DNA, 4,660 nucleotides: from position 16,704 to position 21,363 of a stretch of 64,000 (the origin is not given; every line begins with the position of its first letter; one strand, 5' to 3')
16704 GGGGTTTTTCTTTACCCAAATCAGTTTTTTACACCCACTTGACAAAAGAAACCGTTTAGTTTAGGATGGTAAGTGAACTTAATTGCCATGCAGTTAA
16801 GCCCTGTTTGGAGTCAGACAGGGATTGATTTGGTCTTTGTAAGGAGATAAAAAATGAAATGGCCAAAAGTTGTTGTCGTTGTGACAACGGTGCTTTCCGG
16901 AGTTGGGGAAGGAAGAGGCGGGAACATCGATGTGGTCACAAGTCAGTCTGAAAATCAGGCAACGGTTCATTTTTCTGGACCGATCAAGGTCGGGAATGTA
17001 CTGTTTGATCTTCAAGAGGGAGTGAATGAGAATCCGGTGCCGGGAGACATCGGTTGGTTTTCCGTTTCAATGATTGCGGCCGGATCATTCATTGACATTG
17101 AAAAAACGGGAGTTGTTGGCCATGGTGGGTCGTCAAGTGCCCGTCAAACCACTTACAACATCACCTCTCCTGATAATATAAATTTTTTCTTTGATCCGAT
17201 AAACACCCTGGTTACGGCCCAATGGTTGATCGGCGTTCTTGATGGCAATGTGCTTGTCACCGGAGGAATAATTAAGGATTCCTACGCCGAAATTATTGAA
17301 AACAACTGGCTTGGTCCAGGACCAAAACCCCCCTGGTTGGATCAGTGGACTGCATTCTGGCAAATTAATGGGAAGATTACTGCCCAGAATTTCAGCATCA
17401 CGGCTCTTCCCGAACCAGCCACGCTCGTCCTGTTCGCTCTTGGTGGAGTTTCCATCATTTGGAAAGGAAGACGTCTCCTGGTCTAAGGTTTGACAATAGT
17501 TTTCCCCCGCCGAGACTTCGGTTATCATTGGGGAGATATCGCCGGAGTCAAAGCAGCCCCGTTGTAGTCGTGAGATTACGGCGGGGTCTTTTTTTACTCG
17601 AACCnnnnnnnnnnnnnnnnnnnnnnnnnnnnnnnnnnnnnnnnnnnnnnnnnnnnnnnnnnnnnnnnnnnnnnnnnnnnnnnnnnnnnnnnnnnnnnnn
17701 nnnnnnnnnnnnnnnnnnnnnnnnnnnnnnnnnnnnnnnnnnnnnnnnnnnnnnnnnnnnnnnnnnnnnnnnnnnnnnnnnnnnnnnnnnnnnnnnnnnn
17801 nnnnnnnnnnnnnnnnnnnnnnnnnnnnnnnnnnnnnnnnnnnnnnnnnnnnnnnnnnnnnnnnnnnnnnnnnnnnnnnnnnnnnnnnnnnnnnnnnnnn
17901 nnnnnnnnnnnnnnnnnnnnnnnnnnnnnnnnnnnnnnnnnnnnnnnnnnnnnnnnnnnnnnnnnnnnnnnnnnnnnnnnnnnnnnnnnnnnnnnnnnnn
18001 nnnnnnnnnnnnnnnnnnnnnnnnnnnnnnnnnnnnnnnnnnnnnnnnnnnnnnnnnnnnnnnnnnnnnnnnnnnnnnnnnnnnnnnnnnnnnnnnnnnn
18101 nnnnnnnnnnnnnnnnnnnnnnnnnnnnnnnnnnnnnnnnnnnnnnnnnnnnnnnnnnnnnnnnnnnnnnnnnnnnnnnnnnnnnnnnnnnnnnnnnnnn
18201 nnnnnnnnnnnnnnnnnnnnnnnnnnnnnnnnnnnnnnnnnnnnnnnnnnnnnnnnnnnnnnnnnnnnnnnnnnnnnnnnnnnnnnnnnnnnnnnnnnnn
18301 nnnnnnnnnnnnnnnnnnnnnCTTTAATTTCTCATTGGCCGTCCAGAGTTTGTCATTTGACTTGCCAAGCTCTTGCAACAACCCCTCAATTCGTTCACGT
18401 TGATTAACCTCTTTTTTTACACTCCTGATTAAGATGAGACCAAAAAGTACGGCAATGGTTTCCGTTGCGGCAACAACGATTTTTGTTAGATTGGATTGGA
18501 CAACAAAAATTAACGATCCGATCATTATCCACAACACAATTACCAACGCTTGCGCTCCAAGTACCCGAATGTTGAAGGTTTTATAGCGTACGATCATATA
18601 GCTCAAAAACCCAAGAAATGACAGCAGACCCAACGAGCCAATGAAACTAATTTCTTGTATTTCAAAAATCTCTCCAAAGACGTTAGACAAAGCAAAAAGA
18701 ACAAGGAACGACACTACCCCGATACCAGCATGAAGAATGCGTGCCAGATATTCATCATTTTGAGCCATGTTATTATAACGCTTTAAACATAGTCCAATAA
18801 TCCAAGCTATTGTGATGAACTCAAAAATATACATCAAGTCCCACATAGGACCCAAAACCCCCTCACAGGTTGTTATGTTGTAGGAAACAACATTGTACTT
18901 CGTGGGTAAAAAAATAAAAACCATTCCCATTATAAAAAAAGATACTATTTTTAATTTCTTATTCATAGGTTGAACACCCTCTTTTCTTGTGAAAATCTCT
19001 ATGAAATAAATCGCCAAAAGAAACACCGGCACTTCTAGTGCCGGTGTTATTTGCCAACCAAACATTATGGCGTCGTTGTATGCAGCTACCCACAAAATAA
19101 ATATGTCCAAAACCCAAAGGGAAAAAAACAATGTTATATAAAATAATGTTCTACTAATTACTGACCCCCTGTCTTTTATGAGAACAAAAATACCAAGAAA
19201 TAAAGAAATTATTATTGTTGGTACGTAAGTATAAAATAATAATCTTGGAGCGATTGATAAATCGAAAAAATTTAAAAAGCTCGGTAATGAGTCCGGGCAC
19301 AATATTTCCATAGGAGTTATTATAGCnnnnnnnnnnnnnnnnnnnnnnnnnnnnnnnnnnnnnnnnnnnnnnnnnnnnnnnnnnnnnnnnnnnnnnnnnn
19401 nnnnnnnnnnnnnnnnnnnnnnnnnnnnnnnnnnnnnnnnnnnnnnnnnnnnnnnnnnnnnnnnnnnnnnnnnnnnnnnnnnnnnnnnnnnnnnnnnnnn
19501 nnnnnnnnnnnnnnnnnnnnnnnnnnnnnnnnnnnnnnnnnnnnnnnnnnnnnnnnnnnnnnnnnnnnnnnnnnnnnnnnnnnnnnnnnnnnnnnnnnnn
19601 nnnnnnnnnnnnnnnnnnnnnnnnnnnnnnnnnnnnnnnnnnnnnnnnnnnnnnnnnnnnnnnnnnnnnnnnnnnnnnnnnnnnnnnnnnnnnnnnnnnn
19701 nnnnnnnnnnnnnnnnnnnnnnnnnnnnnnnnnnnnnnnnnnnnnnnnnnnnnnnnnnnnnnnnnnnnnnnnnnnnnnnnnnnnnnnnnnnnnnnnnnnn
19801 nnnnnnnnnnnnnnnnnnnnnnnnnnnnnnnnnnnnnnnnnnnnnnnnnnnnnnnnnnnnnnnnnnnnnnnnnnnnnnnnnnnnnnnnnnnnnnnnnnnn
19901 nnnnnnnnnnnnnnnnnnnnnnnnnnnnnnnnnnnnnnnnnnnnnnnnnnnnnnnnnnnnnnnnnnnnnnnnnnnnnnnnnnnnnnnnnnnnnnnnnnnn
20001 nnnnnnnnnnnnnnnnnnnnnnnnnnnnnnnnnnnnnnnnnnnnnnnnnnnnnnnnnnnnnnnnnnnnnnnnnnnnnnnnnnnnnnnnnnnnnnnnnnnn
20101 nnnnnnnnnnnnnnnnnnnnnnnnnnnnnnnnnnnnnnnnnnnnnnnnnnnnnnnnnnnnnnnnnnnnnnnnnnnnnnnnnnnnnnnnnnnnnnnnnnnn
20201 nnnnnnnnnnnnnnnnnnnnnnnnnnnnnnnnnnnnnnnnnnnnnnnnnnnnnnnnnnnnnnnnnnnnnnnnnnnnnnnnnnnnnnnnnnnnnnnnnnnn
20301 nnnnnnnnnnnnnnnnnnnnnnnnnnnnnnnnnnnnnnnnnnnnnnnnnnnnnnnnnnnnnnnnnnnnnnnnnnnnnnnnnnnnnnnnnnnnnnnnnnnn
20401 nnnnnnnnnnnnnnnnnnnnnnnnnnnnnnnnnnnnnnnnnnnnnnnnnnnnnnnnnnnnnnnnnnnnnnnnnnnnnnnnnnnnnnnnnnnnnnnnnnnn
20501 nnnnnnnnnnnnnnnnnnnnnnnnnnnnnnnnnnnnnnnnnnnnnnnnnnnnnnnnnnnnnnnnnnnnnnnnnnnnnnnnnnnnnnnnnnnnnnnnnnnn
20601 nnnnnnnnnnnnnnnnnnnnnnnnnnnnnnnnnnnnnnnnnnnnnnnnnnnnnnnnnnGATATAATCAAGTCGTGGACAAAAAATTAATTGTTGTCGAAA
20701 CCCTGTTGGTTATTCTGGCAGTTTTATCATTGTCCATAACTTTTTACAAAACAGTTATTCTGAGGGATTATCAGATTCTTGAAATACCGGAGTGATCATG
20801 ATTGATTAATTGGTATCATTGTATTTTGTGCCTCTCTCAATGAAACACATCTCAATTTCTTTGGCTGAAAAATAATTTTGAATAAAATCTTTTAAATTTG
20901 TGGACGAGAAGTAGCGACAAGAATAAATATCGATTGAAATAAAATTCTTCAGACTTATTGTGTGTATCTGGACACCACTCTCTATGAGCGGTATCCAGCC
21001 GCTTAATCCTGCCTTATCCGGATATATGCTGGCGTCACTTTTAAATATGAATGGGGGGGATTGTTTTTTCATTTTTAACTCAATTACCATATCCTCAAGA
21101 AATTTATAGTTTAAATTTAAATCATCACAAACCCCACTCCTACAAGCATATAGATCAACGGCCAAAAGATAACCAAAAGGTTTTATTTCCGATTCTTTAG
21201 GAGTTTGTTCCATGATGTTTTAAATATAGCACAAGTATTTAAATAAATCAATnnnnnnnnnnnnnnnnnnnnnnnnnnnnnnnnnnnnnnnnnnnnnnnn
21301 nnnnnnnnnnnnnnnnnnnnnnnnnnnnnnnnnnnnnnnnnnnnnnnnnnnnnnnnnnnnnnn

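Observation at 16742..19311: Canonical PEP-CTERM protein adjacent to a multi-TM sensor histidine kinase in a reduced genome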

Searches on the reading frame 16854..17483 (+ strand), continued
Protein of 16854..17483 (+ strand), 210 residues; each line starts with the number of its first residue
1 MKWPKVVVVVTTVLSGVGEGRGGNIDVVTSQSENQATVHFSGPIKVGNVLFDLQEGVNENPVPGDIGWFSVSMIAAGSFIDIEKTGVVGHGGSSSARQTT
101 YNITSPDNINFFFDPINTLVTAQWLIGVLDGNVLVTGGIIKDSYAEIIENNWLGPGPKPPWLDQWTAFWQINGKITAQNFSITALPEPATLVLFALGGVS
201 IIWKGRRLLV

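Call 73: find_encoding_contigs(protein=P0128, flank=10000, max_places=2)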
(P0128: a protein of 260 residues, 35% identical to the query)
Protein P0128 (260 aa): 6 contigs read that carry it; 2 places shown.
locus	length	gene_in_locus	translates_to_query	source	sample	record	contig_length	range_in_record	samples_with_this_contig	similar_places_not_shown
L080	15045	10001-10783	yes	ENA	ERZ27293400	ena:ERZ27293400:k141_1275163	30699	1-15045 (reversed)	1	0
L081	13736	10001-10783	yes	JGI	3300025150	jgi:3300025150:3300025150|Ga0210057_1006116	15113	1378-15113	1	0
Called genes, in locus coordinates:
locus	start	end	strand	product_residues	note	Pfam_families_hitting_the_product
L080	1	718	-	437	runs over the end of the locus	PF01551:Peptidase_M23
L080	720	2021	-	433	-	PF00749:tRNA-synt_1c, PF19269:Anticodon_2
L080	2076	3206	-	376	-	PF03033:Glyco_transf_28, PF04101:Glyco_tran_28_C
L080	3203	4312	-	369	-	PF01098:FTSW_RODA_SPOVE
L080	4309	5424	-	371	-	PF00953:Glycos_transf_4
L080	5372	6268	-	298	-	PF00768:Peptidase_S11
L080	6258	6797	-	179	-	PF04079:SMC_ScpB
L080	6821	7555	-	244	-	PF02616:SMC_ScpA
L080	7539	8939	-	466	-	PF01336:tRNA_anti-codon, PF00152:tRNA-synt_2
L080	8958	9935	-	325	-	PF00579:tRNA-synt_1b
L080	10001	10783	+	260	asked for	-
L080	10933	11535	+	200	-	-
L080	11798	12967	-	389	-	PF00579:tRNA-synt_1b, PF22421:SYY_C-terminal (weak), PF01479:S4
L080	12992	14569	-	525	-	-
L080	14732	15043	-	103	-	?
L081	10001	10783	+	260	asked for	-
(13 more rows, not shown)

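Call 76: search_protein_families(library=pfam, proteins=[L078:12841-13686:-, L080:10933-11535:+, L080:12992-14569:-, L078:8235-8708:-, L078:12539-12841:-, L078:11149-12498:-, L078:19307-19738:-], max_evalue=0.1)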
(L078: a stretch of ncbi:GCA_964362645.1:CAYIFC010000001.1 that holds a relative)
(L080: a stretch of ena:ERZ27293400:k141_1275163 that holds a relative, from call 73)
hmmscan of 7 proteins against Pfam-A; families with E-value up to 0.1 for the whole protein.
L078:12841-13686:- (281 aa): 0 families

L080:10933-11535:+ (200 aa): 0 families

L080:12992-14569:- (525 aa): 3 families
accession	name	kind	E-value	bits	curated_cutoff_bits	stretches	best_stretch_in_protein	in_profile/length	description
PF05887.16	Trypan_PARP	-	0.00038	20.9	100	1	72-115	71-114/134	Procyclic acidic repetitive protein (PARP)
PF06936.16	Selenoprotein_S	-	0.048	14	29.8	1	270-307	152-189/192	Selenoprotein S (SelS)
PF18860.6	AbiJ_NTD3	-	0.074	12.9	32.5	0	129-211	32-110/167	AbiJ N-terminal domain 3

L078:8235-8708:- (157 aa): 1 family
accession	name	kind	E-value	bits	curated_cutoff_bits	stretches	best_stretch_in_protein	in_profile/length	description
PF21314.2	TM_ErbB1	-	0.018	15.2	27.1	1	7-25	9-27/36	Epidermal growth factor receptor transmembrane-juxtamembrane segment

L078:12539-12841:- (100 aa): 0 families

L078:11149-12498:- (449 aa): 7 families
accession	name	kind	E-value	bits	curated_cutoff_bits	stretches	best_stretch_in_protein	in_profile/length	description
PF02518.31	HATPase_c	-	5.8e-30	104.4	26.4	1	336-446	2-110/111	Histidine kinase-, DNA gyrase B-, and HSP90-like ATPase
PF00512.31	HisKA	-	1.1e-16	61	26.9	1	218-285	1-65/66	His Kinase A (phospho-acceptor) domain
PF13581.12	HATPase_c_2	-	9.7e-06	26.1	27.4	1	344-422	40-112/127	Histidine kinase-like ATPase domain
PF13185.12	GAF_2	-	0.0026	18.4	28.6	1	56-197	13-136/136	GAF domain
PF13589.12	HATPase_c_3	-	0.014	15.9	25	1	342-415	5-80/137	Histidine kinase-, DNA gyrase B-, and HSP90-like ATPase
PF14501.12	HATPase_c_5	-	0.028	14.8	22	1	340-430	6-90/102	GHKL domain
PF01590.32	GAF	-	0.1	13.6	22.4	0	53-195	8-132/133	GAF domain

L078:19307-19738:- (143 aa): 0 families

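Call 77: search_protein_families(library=ncbifam, proteins=[L078:11854-12498:-, L078:12841-13686:-, L078:12539-12841:-, L080:10933-11535:+, L078:10710-10889:+, L078:10858-11100:+], max_evalue=10)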
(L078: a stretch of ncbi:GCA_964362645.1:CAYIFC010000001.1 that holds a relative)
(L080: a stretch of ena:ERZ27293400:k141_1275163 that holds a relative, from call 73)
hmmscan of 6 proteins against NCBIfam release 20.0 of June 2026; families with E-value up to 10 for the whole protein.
L078:11854-12498:- (215 aa): 0 families

L078:12841-13686:- (281 aa): 0 families

L078:12539-12841:- (100 aa): 1 family
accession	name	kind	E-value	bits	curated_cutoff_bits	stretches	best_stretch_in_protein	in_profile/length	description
NF002591.0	PRK02249.1-5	equivalog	0.083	12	479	1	28-99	122-194/351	DNA primase regulatory subunit PriL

L080:10933-11535:+ (200 aa): 2 families
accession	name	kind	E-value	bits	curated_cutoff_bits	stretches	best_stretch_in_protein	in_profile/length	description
TIGR01710.1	typeII_sec_gspG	equivalog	7.6e-06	26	88.85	1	2-52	11-60/134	type II secretion system major pseudopilin GspG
NF007862.0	PRK10574.1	equivalog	0.15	12.1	138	1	1-50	14-63/145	prepilin peptidase-dependent pilin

L078:10710-10889:+ (59 aa): 2 families
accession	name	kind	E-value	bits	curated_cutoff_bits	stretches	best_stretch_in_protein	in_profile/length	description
NF058595.1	invert_tail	domain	0.014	15.8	37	1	7-36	57-86/113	lipo-invert putative C-terminal anchoring domain-containing protein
NF010289.0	PRK13729.1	equivalog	0.11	11.4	504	1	3-58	318-370/474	F-type conjugal transfer pilus assembly protein TraB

L078:10858-11100:+ (80 aa): 0 families

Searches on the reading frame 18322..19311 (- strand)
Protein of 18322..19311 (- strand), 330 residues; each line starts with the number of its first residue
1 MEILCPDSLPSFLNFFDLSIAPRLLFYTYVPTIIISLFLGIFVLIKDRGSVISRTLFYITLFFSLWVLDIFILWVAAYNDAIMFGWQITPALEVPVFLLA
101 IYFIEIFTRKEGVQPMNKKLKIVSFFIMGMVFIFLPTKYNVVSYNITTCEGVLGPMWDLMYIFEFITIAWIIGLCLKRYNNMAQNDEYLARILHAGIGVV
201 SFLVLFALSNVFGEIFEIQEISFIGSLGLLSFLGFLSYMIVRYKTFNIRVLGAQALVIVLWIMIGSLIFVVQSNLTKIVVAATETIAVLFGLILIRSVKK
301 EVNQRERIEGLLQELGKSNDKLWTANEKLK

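Call 23: search_protein_families(library=ncbifam, proteins=[window:18322-19311:-], max_evalue=10)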
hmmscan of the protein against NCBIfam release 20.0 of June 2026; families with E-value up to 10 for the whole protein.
window:18322-19311:- (330 aa): 0 families

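Call 24: search_protein_families(library=pfam, proteins=[window:18322-19311:-], max_evalue=10)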
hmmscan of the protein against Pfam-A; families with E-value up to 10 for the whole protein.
window:18322-19311:- (330 aa): 1 family
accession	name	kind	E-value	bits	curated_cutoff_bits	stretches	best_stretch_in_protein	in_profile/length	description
PF08229.16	SHR3_chaperone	-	4.4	6.7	25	1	49-80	8-39/188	ER membrane protein SH3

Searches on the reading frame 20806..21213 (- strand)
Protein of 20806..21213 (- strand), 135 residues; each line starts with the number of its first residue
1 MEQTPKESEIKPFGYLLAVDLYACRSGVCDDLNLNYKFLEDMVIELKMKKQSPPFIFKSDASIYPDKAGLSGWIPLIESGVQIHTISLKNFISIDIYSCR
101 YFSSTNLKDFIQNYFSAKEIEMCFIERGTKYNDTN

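Call 6: search_protein_families(library=ncbifam, proteins=[window:20806-21213:-], max_evalue=0.01)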
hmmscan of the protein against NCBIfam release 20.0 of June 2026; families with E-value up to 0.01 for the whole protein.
window:20806-21213:- (135 aa): 1 family
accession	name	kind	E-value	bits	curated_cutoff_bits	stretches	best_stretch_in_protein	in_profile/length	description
TIGR03330.1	SAM_DCase_Bsu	equivalog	9.8e-10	38.8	75.65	1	13-128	3-112/112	adenosylmethionine decarboxylase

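Call 7: search_protein_families(library=pfam, proteins=[window:20806-21213:-], max_evalue=0.01)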
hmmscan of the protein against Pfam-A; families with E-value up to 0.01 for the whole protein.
window:20806-21213:- (135 aa): 1 family
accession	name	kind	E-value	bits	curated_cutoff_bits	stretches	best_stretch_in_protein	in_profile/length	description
PF02675.21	AdoMet_dc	-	4.2e-13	50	25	1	17-128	2-107/107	S-adenosylmethionine decarboxylase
